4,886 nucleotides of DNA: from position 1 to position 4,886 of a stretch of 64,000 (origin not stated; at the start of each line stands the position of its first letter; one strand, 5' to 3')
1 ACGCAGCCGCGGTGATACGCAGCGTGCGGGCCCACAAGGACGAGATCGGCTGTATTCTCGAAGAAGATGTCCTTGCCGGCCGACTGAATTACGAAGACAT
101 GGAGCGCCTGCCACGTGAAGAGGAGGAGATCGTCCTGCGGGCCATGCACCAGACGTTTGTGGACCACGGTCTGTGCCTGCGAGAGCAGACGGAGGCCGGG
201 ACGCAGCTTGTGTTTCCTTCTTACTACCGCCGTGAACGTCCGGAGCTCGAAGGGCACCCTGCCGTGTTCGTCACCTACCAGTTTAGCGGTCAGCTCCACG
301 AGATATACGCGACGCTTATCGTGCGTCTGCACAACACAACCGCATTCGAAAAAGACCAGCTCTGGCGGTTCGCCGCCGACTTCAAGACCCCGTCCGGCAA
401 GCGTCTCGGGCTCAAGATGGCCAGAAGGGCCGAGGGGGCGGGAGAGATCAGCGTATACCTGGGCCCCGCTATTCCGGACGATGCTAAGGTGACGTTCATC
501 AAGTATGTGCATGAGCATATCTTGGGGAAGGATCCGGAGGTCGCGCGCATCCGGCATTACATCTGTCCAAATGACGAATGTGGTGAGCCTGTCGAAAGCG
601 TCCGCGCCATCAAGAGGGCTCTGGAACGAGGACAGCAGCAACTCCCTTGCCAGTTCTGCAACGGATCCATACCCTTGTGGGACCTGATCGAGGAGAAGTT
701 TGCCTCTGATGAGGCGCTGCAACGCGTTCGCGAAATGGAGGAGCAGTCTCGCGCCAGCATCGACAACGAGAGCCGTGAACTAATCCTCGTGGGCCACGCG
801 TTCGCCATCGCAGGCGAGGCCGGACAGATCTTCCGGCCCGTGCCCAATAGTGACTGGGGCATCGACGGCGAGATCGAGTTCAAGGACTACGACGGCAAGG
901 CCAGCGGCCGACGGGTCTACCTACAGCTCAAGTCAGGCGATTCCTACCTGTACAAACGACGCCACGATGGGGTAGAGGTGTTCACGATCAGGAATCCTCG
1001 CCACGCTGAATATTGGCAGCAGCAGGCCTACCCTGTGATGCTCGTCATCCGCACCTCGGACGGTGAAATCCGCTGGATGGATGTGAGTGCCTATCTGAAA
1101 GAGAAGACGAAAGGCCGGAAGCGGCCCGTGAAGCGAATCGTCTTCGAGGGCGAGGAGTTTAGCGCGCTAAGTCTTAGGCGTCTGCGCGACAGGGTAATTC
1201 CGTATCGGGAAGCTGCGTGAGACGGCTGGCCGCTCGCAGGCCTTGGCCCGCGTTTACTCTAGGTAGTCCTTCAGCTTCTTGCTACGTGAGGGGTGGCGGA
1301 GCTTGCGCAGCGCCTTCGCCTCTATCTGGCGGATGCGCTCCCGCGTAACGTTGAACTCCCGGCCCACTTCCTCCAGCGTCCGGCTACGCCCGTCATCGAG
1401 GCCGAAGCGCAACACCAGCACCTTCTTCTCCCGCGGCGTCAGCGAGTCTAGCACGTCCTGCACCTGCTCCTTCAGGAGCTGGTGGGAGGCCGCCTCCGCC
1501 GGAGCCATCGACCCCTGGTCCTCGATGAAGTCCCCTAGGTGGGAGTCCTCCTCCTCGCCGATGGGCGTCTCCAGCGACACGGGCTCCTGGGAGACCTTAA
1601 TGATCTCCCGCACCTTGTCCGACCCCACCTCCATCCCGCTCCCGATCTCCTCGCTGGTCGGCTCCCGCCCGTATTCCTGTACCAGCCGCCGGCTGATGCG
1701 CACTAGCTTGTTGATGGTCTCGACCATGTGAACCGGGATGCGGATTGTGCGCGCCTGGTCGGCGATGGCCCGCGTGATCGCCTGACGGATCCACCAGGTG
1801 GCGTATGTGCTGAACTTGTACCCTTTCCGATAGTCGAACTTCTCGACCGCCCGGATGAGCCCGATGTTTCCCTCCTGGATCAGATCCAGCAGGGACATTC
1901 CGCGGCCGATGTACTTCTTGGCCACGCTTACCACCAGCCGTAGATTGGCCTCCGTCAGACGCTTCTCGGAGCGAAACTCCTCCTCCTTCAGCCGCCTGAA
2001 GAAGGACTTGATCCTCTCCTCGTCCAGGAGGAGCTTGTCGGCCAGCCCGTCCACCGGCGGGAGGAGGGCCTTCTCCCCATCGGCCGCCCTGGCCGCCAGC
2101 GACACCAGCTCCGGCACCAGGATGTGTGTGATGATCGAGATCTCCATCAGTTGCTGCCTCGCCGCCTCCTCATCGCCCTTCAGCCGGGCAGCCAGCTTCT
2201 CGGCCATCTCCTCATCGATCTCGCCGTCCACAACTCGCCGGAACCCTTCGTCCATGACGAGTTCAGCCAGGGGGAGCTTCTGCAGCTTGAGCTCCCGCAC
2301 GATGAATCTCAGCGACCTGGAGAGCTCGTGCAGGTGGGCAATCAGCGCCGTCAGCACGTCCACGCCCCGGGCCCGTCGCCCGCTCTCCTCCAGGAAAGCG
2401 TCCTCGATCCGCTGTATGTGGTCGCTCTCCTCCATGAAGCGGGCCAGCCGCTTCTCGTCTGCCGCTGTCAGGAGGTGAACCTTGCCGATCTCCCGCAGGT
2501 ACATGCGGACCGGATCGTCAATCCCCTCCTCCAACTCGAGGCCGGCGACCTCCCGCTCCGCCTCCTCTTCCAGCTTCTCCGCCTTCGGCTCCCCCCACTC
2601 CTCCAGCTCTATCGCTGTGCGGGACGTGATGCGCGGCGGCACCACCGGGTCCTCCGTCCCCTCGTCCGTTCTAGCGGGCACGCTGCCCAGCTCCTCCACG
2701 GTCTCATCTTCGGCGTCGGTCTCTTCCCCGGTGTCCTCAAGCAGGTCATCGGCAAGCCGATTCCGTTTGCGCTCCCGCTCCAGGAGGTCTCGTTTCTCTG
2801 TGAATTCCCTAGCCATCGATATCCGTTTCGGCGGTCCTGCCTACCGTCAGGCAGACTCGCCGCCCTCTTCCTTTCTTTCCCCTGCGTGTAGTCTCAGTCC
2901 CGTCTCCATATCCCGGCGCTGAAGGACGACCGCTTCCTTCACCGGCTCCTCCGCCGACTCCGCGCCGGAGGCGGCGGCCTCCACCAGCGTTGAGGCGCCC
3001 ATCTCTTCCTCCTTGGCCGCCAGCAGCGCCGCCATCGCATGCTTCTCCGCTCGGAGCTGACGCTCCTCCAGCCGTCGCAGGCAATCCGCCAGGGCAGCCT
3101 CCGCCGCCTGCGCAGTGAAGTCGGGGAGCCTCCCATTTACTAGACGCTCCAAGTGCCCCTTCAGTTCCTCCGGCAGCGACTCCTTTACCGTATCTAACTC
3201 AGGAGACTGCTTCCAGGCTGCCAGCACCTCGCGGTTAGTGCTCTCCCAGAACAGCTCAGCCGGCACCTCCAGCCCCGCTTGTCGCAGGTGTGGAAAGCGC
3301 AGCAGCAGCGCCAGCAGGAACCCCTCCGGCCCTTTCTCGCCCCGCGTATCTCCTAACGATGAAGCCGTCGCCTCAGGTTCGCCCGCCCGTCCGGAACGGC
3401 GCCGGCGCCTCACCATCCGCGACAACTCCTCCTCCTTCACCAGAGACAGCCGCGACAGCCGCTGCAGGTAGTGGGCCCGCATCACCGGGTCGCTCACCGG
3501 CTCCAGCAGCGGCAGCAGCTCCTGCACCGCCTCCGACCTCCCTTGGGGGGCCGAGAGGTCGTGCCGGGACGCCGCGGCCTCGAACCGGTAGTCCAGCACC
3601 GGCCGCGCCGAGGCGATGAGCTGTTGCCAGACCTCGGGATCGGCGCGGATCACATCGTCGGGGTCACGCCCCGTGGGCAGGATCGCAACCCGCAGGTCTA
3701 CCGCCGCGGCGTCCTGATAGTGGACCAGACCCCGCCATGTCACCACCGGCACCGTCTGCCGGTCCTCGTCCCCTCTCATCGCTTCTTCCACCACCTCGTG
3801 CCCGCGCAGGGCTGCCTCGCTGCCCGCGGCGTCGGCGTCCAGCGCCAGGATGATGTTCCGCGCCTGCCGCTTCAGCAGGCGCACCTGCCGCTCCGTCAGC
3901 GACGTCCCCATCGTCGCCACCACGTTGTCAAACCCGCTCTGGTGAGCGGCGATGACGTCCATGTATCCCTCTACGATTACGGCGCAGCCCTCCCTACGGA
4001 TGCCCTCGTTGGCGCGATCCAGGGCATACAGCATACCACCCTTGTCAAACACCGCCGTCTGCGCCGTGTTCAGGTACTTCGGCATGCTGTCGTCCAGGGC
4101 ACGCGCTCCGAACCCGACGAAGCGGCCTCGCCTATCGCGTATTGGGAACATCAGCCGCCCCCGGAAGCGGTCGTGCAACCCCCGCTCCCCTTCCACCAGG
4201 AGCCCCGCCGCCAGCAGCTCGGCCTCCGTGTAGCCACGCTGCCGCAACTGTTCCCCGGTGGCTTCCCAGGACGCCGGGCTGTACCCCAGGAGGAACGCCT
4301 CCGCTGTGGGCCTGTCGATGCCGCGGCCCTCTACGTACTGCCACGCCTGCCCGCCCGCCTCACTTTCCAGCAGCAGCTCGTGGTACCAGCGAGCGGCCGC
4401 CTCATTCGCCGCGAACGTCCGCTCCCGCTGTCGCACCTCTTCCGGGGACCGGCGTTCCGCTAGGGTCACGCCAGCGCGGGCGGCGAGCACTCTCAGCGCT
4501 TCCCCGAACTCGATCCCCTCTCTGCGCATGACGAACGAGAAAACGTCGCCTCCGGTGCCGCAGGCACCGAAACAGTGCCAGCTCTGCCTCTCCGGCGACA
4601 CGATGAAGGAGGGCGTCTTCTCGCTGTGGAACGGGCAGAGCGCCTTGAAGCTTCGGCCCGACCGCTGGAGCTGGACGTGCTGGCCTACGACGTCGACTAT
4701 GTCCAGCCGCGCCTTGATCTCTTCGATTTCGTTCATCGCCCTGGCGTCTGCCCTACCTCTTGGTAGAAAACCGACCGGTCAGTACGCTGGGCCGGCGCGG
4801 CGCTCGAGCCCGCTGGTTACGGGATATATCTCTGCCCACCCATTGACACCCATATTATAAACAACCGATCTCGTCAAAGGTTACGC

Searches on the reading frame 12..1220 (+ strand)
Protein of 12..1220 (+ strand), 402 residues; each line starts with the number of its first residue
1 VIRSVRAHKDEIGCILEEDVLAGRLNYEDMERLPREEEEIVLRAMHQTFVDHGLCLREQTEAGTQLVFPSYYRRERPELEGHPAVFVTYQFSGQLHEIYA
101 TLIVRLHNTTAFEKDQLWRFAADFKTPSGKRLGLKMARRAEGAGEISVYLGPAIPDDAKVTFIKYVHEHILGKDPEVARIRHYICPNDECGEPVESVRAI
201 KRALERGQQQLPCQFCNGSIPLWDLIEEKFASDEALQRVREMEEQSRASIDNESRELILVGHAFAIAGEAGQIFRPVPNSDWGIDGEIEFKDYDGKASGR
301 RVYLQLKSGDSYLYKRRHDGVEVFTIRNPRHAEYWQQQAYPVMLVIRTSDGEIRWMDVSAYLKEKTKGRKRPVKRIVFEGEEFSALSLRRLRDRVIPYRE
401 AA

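Call 40: search_protein_families(library=pfam, proteins=[window:12-1220:+], max_evalue=0.00001)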
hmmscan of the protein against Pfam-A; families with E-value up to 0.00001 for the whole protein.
window:12-1220:+ (402 aa): 1 family
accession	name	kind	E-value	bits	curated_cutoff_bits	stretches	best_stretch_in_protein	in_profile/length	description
PF14280.11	DUF4365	-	9.9e-23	81.2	24.3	1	266-394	11-138/139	Domain of unknown function (DUF4365)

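Call 59: search_protein_families(library=phrogs, proteins=[window:12-1220:+], max_evalue=0.01)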
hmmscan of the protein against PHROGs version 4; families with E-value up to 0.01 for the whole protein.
window:12-1220:+ (402 aa): 0 families

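Call 60: search_protein_families(library=padloc, proteins=[window:12-1220:+], max_evalue=0.01)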
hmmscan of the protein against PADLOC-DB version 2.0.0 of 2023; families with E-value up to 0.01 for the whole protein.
window:12-1220:+ (402 aa): 3 families
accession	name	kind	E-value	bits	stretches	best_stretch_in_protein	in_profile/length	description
PDLC02398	Aga_REase-PNTD1-PNTD2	-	2.6e-14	51.1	1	269-378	25-124/429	Class I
PDLC02415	Aga_REase-PNTD1-PNTD2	-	4.8e-11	40.1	1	272-375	27-121/423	Class I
PDLC04290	PDC-M02A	-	0.00028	18.6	1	253-345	6-100/170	-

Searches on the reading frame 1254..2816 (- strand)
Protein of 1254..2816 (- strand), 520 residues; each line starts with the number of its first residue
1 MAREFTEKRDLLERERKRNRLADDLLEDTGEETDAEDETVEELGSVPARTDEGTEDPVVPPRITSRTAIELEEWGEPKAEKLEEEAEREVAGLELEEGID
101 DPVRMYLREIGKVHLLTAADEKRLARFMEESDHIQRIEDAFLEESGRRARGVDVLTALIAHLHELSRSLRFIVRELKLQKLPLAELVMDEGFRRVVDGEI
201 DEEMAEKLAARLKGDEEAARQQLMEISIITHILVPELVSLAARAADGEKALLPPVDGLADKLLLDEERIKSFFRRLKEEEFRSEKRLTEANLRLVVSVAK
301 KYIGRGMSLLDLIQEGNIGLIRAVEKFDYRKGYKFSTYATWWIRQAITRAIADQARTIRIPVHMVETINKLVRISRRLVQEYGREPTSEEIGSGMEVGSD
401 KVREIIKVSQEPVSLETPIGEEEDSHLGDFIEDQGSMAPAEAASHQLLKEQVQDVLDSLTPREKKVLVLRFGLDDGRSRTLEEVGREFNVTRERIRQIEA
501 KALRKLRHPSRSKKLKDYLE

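Call 8: search_protein_families(library=ncbifam, proteins=[window:1254-2816:-], max_evalue=0.01)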
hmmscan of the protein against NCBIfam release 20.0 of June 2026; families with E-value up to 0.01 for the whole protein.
window:1254-2816:- (520 aa): 51 families (the best 25 are shown)
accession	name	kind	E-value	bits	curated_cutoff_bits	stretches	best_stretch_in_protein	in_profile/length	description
NF006666.0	PRK09210.1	equivalog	4.5e-156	519.8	572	2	263-520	113-370/370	RNA polymerase sigma factor RpoD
NF004208.0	PRK05658.1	equivalog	2.1e-153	512.7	555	2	264-520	371-630/631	RNA polymerase sigma factor RpoD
NF004561.0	PRK05901.1-3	equivalog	3.1e-128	429.2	582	2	274-520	291-537/537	RNA polymerase sigma factor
NF005643.0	PRK07406.1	equivalog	7.1e-124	413.8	500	1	78-519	64-396/397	RNA polymerase sigma factor RpoD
NF004560.0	PRK05901.1-1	equivalog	2.7e-122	409.5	711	2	272-520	268-516/516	RNA polymerase sigma factor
TIGR02393.1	RpoD_Cterm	equivalog_domain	4.7e-119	396.3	354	1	284-519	2-237/238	RNA polymerase sigma factor RpoD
NF004562.0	PRK05901.1-4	equivalog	8.7e-115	384.3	779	2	275-519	309-553/571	RNA polymerase sigma factor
NF005920.0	PRK07921.1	subfamily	2.8e-113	378.2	464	2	276-518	84-326/328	RNA polymerase sigma factor SigB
NF041931.2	MzaA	equivalog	2.2e-107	360.7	800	1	86-520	316-715/726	MZA anti-phage system associated sigma-70 family RNA polymerase sigma factor MzaA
TIGR02997.1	Sig70-cyanoRpoD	subfamily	5.9e-106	354.1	384.5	1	101-507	1-298/298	RNA polymerase sigma factor, RpoD/SigA family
NF005785.0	PRK07598.1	equivalog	1.7e-95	320.3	554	2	275-520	168-412/415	RNA polymerase sigma factor SigC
NF004565.0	PRK05901.2-3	equivalog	5.8e-94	315.7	484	2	265-519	233-499/501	RNA polymerase sigma factor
NF004566.0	PRK05901.2-4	equivalog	2e-91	307.4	531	1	284-519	194-443/448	RNA polymerase sigma factor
NF005642.0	PRK07405.1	subfamily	8.7e-91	304.4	524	2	279-519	79-316/318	RNA polymerase sigma factor SigD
NF004564.0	PRK05901.2-2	equivalog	1.8e-89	300.7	617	1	284-516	250-489/500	RNA polymerase sigma factor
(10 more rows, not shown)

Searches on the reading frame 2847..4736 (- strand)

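Call 8: search_protein_families(library=ncbifam, proteins=[window:2847-4736:-], max_evalue=0.01)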
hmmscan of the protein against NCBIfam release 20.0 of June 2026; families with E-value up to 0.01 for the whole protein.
window:2847-4736:- (629 aa): 4 families
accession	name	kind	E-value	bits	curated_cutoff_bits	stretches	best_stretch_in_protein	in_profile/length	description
TIGR01391.1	dnaG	equivalog_domain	8.3e-123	410.3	283.6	1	3-429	6-412/414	DNA primase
NF006382.0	PRK08624.1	equivalog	2.4e-12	46.4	440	1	191-303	180-301/373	hypothetical protein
TIGR00646.1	MG010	hypoth_equivalog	3.1e-05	23.6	260.65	1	248-316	109-178/218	DNA primase-like protein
NF003108.1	PRK04031.1-1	equivalog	0.00012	21.4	300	1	250-305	164-217/419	DNA primase DnaG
